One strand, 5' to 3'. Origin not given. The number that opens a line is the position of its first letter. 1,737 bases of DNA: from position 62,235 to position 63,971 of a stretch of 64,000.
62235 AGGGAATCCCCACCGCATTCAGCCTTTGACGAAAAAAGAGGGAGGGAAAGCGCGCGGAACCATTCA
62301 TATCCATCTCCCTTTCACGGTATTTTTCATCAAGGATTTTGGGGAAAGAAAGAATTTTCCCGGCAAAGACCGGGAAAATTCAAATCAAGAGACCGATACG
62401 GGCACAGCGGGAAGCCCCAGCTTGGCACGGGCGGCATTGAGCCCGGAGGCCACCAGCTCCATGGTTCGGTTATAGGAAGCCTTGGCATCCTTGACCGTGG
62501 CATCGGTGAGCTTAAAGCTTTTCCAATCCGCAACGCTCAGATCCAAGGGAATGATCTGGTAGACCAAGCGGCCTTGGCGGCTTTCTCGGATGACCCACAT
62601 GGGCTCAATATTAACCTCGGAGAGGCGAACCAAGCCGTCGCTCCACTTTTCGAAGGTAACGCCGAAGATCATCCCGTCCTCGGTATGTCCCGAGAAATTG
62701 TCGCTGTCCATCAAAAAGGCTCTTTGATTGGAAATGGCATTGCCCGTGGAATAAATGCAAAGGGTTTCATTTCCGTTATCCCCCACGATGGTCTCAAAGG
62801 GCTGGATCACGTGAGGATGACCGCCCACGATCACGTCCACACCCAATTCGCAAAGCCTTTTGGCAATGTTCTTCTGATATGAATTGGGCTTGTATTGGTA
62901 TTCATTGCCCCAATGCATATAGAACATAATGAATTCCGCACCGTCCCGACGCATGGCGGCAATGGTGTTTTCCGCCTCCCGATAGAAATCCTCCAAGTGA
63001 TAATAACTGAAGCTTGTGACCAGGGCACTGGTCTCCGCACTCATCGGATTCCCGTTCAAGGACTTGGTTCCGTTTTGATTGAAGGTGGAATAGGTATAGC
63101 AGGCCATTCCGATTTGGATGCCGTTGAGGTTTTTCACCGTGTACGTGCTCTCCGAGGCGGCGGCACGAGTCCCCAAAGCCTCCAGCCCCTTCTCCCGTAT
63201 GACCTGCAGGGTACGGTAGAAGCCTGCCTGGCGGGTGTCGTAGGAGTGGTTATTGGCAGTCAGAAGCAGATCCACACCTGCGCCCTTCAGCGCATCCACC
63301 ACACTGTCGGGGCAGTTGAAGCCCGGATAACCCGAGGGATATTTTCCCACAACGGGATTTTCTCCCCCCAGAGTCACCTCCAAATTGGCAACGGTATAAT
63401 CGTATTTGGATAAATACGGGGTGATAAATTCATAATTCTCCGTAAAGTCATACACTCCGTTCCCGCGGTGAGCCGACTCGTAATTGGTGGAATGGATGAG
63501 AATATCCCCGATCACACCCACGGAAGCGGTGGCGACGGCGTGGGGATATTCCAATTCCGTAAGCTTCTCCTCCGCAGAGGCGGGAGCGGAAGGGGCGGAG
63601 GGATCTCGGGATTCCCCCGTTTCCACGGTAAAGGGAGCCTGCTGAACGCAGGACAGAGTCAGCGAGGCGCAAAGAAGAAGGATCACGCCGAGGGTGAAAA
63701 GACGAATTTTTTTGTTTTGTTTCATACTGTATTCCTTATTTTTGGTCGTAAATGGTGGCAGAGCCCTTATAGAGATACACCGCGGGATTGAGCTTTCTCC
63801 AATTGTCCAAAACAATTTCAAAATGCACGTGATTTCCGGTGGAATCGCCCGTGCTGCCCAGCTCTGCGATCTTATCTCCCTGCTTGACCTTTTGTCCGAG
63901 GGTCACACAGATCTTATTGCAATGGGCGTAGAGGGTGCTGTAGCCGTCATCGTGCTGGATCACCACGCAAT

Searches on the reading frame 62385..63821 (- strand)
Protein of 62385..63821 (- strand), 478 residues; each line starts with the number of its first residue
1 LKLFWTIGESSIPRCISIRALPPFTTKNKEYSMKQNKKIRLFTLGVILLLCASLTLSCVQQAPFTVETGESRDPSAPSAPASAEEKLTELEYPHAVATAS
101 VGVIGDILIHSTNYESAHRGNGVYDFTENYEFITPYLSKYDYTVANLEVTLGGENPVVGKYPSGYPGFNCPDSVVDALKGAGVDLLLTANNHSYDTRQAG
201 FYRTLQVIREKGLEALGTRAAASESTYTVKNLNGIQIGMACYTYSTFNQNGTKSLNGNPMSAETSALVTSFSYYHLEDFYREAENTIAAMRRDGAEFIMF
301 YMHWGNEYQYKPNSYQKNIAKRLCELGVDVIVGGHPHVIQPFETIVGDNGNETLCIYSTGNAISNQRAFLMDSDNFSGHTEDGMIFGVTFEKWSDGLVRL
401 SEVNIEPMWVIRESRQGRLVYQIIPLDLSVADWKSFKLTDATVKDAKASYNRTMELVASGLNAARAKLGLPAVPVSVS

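Call 14: search_protein_families(library=pfam, proteins=[window:62385-63821:-], max_evalue=0.001)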
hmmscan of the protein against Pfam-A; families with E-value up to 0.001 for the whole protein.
window:62385-63821:- (478 aa): 1 family
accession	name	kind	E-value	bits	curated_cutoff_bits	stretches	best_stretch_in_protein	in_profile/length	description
PF09587.15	PGA_cap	-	3.8e-62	210.5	27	1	102-366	3-255/255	Bacterial capsule synthesis protein PGA_cap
